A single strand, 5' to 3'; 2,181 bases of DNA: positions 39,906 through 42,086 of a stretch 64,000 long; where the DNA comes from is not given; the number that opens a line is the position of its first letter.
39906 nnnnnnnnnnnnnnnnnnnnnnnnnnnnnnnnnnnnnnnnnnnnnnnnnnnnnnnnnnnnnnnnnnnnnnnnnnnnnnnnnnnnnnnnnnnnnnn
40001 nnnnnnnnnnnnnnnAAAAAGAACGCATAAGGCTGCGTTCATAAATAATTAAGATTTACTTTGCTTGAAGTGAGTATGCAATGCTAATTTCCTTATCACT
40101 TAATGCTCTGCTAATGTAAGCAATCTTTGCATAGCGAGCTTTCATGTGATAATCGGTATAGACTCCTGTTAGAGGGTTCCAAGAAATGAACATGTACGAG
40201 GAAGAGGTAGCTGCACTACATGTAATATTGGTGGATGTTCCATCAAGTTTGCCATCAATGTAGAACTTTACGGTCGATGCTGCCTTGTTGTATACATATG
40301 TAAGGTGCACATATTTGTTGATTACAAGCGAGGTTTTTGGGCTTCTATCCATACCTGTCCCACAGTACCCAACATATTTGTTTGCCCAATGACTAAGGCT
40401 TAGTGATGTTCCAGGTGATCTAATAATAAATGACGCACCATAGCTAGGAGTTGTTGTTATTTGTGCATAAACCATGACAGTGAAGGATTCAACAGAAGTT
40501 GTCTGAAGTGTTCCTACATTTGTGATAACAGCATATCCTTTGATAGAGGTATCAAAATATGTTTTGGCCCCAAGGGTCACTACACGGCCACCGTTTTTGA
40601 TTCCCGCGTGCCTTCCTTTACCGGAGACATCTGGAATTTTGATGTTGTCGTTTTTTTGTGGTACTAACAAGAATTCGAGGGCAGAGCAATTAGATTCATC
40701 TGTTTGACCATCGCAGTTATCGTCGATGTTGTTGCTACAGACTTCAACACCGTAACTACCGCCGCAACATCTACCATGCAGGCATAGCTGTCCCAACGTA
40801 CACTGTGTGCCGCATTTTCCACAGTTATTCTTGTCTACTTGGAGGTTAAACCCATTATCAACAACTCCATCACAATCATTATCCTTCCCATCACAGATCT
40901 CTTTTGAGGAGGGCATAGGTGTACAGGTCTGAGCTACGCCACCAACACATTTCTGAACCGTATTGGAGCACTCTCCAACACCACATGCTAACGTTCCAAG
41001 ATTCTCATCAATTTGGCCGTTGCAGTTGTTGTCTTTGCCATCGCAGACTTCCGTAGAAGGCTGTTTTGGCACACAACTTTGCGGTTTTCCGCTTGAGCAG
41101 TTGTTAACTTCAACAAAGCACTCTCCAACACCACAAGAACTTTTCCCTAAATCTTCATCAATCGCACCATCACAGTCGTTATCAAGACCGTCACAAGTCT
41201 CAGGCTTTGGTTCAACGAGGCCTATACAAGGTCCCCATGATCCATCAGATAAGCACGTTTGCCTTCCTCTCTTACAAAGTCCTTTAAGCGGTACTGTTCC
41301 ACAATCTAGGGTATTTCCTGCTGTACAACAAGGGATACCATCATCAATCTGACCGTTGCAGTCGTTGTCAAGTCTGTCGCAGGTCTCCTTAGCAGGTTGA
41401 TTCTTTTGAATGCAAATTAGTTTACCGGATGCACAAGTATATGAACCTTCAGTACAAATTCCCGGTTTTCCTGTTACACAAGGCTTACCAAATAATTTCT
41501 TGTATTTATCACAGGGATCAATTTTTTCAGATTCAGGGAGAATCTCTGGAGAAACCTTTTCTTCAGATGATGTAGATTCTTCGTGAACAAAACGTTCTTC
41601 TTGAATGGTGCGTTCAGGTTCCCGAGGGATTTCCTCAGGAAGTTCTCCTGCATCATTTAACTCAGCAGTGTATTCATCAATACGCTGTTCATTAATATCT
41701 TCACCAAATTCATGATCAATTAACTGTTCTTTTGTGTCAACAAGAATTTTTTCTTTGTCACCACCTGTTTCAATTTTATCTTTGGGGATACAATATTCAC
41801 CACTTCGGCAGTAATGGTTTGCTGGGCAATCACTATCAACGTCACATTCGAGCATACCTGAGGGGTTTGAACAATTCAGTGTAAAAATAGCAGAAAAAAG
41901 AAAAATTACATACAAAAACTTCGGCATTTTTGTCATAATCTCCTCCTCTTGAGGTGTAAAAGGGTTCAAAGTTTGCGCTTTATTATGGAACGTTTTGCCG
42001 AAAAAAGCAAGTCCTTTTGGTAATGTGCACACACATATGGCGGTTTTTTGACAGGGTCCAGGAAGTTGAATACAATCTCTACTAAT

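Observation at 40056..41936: Secreted protein with tandem Cys/Asp-rich MopE-type metal-binding repeats fused to a LamG-like lectin domain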

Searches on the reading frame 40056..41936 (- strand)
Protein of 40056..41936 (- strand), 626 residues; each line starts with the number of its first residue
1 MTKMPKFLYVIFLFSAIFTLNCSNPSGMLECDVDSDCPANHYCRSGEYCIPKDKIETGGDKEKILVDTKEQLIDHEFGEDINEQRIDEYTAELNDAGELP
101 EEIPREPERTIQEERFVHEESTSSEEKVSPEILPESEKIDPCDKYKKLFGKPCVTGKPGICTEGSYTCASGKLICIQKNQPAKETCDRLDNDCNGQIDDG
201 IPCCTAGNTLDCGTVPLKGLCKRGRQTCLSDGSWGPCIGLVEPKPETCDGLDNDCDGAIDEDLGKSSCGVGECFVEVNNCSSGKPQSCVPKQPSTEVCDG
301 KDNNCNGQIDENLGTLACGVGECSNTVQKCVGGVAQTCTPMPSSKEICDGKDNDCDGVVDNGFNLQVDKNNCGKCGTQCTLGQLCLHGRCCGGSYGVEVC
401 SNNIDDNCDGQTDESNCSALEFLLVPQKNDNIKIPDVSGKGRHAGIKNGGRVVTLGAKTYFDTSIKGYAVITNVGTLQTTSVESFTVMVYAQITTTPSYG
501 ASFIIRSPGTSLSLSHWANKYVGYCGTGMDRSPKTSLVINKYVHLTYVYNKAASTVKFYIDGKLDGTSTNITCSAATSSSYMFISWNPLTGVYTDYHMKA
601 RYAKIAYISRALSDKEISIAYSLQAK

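Call 5: search_protein_families(library=pfam, proteins=[window:40056-41936:-], max_evalue=1)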
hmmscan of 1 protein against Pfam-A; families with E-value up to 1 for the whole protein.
window:40056-41936:- (626 aa): 3 families
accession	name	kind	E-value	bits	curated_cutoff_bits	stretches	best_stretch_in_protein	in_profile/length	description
PF11617.13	Cu-binding_MopE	-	8.2e-24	84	27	5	295-311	14-30/30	Putative metal-binding motif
PF13385.13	Laminin_G_3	-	3.9e-10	40.5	27.6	1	468-618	6-151/151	Concanavalin A-like lectin/glucanases superfamily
PF07127.16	Nodulin_late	-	7.6e-05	23.4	30.4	1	1-44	1-41/54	Late nodulin domain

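Call 6: search_protein_families(library=ncbifam, proteins=[window:40056-41936:-], max_evalue=1)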
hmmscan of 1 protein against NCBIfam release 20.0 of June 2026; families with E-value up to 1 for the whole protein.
window:40056-41936:- (626 aa): 0 families

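Call 10: find_homologous_proteins(query=window:40056-41936:-)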
Query window:40056-41936:- (626 aa): 5188 proteins with E <= 0.001 among 8000 candidates; the best 120 are listed.
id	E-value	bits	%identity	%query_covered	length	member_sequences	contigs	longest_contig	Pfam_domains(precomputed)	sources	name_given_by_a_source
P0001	0.0e+0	1466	100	100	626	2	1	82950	PF11617.14,PF13385.14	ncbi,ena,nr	ncbi:hypothetical protein KKH43_02435 [Patescibacteria group bacterium]|nr:hypothetical protein [Pat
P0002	5.4e-216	737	41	41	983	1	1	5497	PF22352.3,PF11617.14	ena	-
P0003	2.1e-198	679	41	41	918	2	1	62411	PF11617.14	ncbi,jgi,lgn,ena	-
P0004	5.6e-175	602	44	41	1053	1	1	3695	PF11617.14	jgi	jgi:hypothetical protein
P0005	2.3e-164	567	41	41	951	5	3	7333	PF11617.14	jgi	-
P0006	9.4e-158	545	43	42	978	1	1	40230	PF22352.3,PF11617.14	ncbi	ncbi:MAG: MopE-related protein [Myxococcota bacterium]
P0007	6.6e-154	532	45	41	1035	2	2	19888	PF11617.14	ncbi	-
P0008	3.1e-146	507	40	42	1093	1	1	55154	PF11617.14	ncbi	ncbi:MAG: MopE-related protein [Patescibacteria group bacterium]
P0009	7.7e-145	502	45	37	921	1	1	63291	PF11617.14,PF00932.26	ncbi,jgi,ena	-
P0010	1.6e-144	501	45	37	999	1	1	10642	PF22352.3,PF11617.14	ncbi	-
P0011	1.5e-142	495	40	41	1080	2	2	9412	PF11617.14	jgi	-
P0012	2.1e-140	488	62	49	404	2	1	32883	PF11617.14,PF13385.14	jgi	-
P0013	2.3e-139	484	39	41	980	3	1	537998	PF22352.3,PF11617.14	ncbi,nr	ncbi:MAG: MopE-related protein [Archangium sp.]|nr:MopE-related protein [Archangium sp.]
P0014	7.0e-139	482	43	37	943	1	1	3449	PF11617.14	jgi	jgi:hypothetical protein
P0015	1.0e-136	475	38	41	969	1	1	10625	PF11617.14,PF09826.16,PF08309.18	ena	-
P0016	7.7e-131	456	41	46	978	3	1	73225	PF11617.14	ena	-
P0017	5.8e-129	450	39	43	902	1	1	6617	PF11617.14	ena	-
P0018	6.2e-128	446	45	32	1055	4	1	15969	PF02412.24,PF11617.14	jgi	-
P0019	9.3e-127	442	41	44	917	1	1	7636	PF26780.1,PF11617.14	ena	-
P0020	1.6e-122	428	45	40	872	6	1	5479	PF11617.14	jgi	-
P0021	2.2e-119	418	42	50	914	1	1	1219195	PF26780.1,PF11617.14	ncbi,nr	ncbi:MAG: hypothetical protein IPM54_38970 [Polyangiaceae bacterium]|nr:hypothetical protein [Polyan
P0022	4.2e-119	417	46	40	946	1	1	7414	PF11617.14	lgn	-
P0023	6.3e-118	413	40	41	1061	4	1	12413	PF11617.14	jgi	-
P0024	1.1e-117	412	40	42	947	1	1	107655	PF11617.14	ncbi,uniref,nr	ncbi:MopE-related protein [Polyangium sp. 6x1]|uniref:MopE-related protein n=1 Tax=Polyangium sp. 6x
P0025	4.4e-117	410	44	41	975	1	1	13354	PF26766.1,PF11617.14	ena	-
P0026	1.1e-116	409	49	37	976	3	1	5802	PF11617.14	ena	-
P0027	2.2e-116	408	44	40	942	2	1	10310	PF11617.14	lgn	-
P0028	2.3e-115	405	38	42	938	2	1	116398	PF11617.14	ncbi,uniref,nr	ncbi:MopE-related protein [Polyangium sp. y55x31]|uniref:MopE-related protein n=1 Tax=Polyangium sp.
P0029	1.1e-114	403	40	46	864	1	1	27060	PF11617.14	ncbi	-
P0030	4.7e-114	400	39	42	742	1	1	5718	PF11617.14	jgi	jgi:hypothetical protein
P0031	2.0e-113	398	39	46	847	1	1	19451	PF11617.14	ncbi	-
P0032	3.1e-112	394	38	43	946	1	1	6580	PF11617.14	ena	-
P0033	3.4e-112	394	38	44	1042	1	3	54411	PF26780.1,PF11617.14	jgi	jgi:hypothetical protein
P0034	1.1e-111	393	40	44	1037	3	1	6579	PF11617.14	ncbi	-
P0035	1.2e-111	392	44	33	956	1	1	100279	PF02412.24,PF11617.14,PF00147.24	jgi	-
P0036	5.1e-110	387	38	41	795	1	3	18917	PF11617.14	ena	-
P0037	3.4e-109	384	44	41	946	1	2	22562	PF11617.14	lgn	-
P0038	7.3e-109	383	46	40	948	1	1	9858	PF11617.14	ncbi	-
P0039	2.3e-108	382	36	44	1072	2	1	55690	PF11617.14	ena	-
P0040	3.6e-108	381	48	31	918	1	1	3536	PF11617.14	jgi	jgi:hypothetical protein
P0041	7.6e-107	377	40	37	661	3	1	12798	PF11617.14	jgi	jgi:Notch-like protein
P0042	1.7e-106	375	39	44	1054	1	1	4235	PF11617.14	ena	-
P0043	6.1e-106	374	44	30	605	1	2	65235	PF11617.14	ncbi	ncbi:MAG: MopE-related protein [Polyangiales bacterium]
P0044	7.5e-106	373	38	42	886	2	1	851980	PF11617.14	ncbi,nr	ncbi:MopE-related protein [Polyangium spumosum]|nr:MopE-related protein [Polyangium spumosum]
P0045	6.0e-105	370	43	43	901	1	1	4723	PF11617.14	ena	-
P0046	2.5e-104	368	45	32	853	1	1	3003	PF11617.14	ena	-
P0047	3.1e-104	368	41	37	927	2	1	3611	PF00526.24,PF11617.14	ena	-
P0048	7.0e-104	367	37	42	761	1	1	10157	PF11617.14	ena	-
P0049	2.0e-102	362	51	29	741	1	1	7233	PF11617.14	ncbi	ncbi:MAG: putative metal-binding motif-containing protein [Phycisphaerae bacterium]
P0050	4.4e-102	361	42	46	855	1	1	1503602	PF11617.14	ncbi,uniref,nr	ncbi:MopE-related protein [Polyangium spumosum]|uniref:MAM domain-containing protein n=1 Tax=Polyang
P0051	6.1e-102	360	43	37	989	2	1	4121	PF26766.1,PF11617.14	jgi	jgi:Putative metal-binding motif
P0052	1.3e-101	359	35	44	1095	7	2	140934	PF11617.14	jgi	-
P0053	1.7e-101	359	36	41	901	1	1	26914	PF11617.14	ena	-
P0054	2.8e-101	358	42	42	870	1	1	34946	PF11617.14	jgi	jgi:hypothetical protein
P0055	7.2e-100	354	43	42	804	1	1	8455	PF11617.14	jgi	jgi:hypothetical protein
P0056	1.1e-99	353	41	46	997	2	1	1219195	PF11617.14,PF21959.3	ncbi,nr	ncbi:MAG: hypothetical protein IPM54_38980 [Polyangiaceae bacterium]|nr:hypothetical protein [Polyan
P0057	2.0e-99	352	44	37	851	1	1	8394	PF11617.14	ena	-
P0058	1.3e-98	349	43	43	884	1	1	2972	PF11617.14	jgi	jgi:hypothetical protein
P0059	3.1e-98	348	42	38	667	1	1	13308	PF11617.14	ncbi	ncbi:MAG: hypothetical protein DRI90_00640, partial [Deltaproteobacteria bacterium]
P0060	5.0e-98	347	37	45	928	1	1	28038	PF26780.1,PF11617.14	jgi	jgi:hypothetical protein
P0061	1.3e-97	346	42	35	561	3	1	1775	PF11617.14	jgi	jgi:hypothetical protein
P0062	3.5e-97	345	42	41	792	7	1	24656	PF02412.24,PF11617.14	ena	-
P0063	1.1e-96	343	42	41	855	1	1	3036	PF02412.24,PF11617.14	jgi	jgi:hypothetical protein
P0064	9.2e-96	340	42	41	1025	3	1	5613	PF11617.14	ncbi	-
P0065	1.9e-95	339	46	36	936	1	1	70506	PF11617.14,PF00932.26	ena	-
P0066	2.1e-94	336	38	41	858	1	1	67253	PF21722.5,PF19408.6,PF11617.14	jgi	jgi:hypothetical protein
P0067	1.1e-93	333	42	70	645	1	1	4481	PF11617.14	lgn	-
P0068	1.9e-93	332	39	43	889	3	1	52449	PF26780.1,PF11617.14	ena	-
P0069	2.0e-93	332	47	29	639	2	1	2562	PF22352.3,PF11617.14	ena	-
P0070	2.8e-93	332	39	45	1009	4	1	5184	PF11617.14,PF01835.26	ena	-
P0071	6.8e-93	331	39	41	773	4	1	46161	PF11617.14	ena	-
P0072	1.5e-92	329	37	41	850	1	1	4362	PF11617.14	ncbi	ncbi:MAG: hypothetical protein ACI9OJ_004204, partial [Myxococcota bacterium]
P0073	4.8e-92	328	40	40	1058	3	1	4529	PF02412.24,PF11617.14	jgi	jgi:hypothetical protein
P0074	5.6e-92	327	36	43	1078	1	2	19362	PF11617.14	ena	-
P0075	1.3e-91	326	39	46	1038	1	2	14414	PF02412.24,PF11617.14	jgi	-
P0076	7.1e-91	324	35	36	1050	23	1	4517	PF11617.14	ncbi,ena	-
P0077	1.1e-90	323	36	32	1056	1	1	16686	PF11617.14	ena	-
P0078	3.4e-90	322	41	41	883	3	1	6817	PF11617.14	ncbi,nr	ncbi:MAG TPA: hypothetical protein DCE42_25355 [Myxococcales bacterium]|nr:hypothetical protein [Myx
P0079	5.1e-90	321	38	44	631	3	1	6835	PF11617.14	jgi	jgi:hypothetical protein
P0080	8.4e-90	320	35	58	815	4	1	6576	PF11617.14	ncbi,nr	ncbi:MAG TPA: hypothetical protein EYN66_23750 [Myxococcales bacterium]|nr:hypothetical protein [Myx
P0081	7.0e-89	317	33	61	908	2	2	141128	PF11617.14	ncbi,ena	-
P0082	1.2e-88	316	41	42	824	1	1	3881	PF11617.14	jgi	jgi:hypothetical protein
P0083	1.4e-88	316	38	44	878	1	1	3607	PF11617.14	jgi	jgi:Notch-like protein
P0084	2.0e-88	316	38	46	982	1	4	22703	PF11617.14,PF04885.20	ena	-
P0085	4.6e-88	315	37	43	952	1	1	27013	PF26766.1,PF11617.14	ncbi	-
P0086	4.7e-88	315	41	41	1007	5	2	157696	PF11617.14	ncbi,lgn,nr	ncbi:MAG: putative metal-binding motif-containing protein [Archangium sp.]|nr:putative metal-binding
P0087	4.8e-88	315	45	34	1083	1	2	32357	PF02412.24,PF11617.14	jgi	jgi:hypothetical protein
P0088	1.0e-87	313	30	74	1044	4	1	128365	PF11617.14,PF13385.14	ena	-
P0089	1.4e-87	313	38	43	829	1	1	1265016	PF11617.14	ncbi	ncbi:MAG: putative metal-binding motif-containing protein [Myxococcaceae bacterium]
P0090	1.9e-87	313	40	45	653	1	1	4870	PF11617.14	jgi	-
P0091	2.3e-87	312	37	45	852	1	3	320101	PF26780.1,PF11617.14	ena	-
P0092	5.9e-87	311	41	41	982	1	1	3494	PF11617.14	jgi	jgi:hypothetical protein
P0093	6.3e-87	311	41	43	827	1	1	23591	PF11617.14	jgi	jgi:hypothetical protein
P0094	8.5e-87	310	38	44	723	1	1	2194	PF11617.14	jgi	jgi:Notch-like protein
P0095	1.4e-86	310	40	41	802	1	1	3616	PF11617.14,PF03781.23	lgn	-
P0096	3.5e-86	308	28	100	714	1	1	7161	PF11617.14,PF13385.14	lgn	-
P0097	6.5e-86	307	36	41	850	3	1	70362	PF11617.14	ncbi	ncbi:MAG: hypothetical protein EP343_18200, partial [Deltaproteobacteria bacterium]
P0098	7.1e-86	307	36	57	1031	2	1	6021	PF11617.14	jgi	-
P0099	1.9e-85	306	41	37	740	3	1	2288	PF11617.14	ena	-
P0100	2.0e-85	306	47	29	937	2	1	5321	PF02412.24,PF11617.14,PF00147.24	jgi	jgi:hypothetical protein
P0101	2.3e-85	306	47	27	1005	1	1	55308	PF11617.14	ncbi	-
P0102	2.9e-85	305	36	48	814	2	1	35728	PF11617.14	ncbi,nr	ncbi:MAG: hypothetical protein IT373_32110 [Polyangiaceae bacterium]|nr:hypothetical protein [Polyan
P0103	3.2e-85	305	43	41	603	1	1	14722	PF11617.14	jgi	jgi:hypothetical protein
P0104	4.0e-85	305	45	38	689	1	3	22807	PF22352.3,PF11617.14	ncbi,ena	-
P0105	7.5e-85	304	42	42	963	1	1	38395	PF11617.14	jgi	jgi:hypothetical protein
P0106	8.6e-85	304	46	37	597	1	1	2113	PF11617.14,PF02369.23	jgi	jgi:hypothetical protein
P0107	2.2e-84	302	41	42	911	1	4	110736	PF11617.14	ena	-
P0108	6.5e-84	301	38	42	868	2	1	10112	PF26766.1,PF11617.14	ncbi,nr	ncbi:MAG: hypothetical protein HUU21_27465, partial [Polyangiaceae bacterium]|nr:hypothetical protei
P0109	1.1e-83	300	39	35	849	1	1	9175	PF26780.1,PF11617.14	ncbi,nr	ncbi:MAG: hypothetical protein HY744_28510 [Deltaproteobacteria bacterium]|nr:hypothetical protein [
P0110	1.2e-83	300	45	35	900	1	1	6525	PF13448.12,PF11617.14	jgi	jgi:hypothetical protein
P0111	1.4e-83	300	41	34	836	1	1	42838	PF11617.14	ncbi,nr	ncbi:MAG: putative metal-binding motif-containing protein [Archangium sp.]|nr:putative metal-binding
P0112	1.5e-83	300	40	45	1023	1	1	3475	PF22352.3,PF11617.14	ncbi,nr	ncbi:MAG: lamin tail domain-containing protein, partial [Myxococcales bacterium]|nr:lamin tail domai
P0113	3.1e-83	299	35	34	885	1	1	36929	PF11617.14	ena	-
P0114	5.1e-83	298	37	42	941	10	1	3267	PF26766.1,PF11617.14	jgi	-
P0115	5.2e-83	298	44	42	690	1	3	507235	PF10517.15,PF11617.14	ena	-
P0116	7.1e-83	297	35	42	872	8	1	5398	PF11617.14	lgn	-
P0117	1.3e-82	297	44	33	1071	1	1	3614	PF02412.24,PF11617.14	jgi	-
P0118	2.1e-82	296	35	37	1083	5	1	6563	PF11617.14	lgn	-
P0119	2.5e-82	296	44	37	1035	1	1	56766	PF11617.14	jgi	jgi:hypothetical protein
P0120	3.1e-82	295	35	42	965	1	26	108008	PF26766.1,PF11617.14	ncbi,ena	-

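Call 13: search_solved_structures(query=window:40056-41936:-, max_evalue=1, show_alignments=3)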
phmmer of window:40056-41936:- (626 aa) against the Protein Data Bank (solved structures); distinct sequences matched with E-value up to 1: 1.
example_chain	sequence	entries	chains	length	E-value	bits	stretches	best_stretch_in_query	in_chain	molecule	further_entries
7us9_A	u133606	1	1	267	0.32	12.7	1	154-215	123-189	Spike glycoprotein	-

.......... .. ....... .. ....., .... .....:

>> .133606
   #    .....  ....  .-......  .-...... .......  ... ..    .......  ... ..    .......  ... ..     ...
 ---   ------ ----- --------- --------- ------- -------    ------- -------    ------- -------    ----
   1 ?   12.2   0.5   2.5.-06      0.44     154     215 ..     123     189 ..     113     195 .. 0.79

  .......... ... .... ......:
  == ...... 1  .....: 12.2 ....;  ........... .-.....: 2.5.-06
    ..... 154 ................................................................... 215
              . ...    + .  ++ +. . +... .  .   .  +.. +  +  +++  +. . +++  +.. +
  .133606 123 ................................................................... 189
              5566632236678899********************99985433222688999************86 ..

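Call 15: find_encoding_contigs(protein=P0012, flank=10000, max_places=3)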
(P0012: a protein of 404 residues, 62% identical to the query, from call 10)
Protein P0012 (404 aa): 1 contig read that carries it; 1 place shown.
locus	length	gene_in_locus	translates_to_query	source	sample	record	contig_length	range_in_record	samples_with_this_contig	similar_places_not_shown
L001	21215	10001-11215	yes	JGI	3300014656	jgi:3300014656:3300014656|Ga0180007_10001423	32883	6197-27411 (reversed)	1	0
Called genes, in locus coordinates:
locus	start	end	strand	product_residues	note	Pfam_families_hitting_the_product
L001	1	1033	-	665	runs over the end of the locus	PF13196:DUF4012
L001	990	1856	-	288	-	PF00535:Glycos_transf_2, PF13641:Glyco_tranf_2_3, PF13632:Glyco_trans_2_3 (weak)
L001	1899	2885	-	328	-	PF00535:Glycos_transf_2, PF10111:Glyco_tranf_2_2 (weak), PF13641:Glyco_tranf_2_3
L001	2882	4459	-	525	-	PF04932:Wzy_C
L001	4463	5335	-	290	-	PF00535:Glycos_transf_2, PF13641:Glyco_tranf_2_3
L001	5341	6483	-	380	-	PF13692:Glyco_trans_1_4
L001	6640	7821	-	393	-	-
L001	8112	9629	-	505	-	-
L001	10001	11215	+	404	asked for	PF11617:Cu-binding_MopE (weak), PF13385:Laminin_G_3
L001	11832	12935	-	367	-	-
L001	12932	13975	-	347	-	-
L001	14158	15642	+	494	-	PF01943:Polysacc_synt, PF01554:MatE (faint), PF13440:Polysacc_synt_3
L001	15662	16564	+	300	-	PF00535:Glycos_transf_2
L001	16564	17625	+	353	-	PF13439:Glyco_transf_4, PF13579:Glyco_trans_4_4 (weak), PF20706:GT4-conflict, PF00534:Glycos_transf_1, PF13692:Glyco_trans_1_4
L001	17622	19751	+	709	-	PF13231:PMT_2 (weak)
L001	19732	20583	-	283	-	PF00535:Glycos_transf_2, PF10111:Glyco_tranf_2_2 (weak), PF13641:Glyco_tranf_2_3, PF13632:Glyco_trans_2_3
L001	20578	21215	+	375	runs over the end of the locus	PF00534:Glycos_transf_1, PF13692:Glyco_trans_1_4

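Call 16: find_encoding_contigs(protein=P0096, flank=10000, max_places=3)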
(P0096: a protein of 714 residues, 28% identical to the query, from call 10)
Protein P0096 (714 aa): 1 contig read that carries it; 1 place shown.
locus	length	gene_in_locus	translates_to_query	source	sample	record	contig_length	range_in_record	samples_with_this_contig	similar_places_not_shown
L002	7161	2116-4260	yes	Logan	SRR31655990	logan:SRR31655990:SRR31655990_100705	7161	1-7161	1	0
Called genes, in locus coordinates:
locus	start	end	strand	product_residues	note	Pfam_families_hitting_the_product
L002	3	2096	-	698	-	?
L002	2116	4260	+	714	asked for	PF11617:Cu-binding_MopE (weak), PF13385:Laminin_G_3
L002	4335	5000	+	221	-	PF00535:Glycos_transf_2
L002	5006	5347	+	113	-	PF10066:DUF2304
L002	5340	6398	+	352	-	PF00535:Glycos_transf_2, PF13506:Glyco_transf_21, PF13641:Glyco_tranf_2_3, PF13632:Glyco_trans_2_3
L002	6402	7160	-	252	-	?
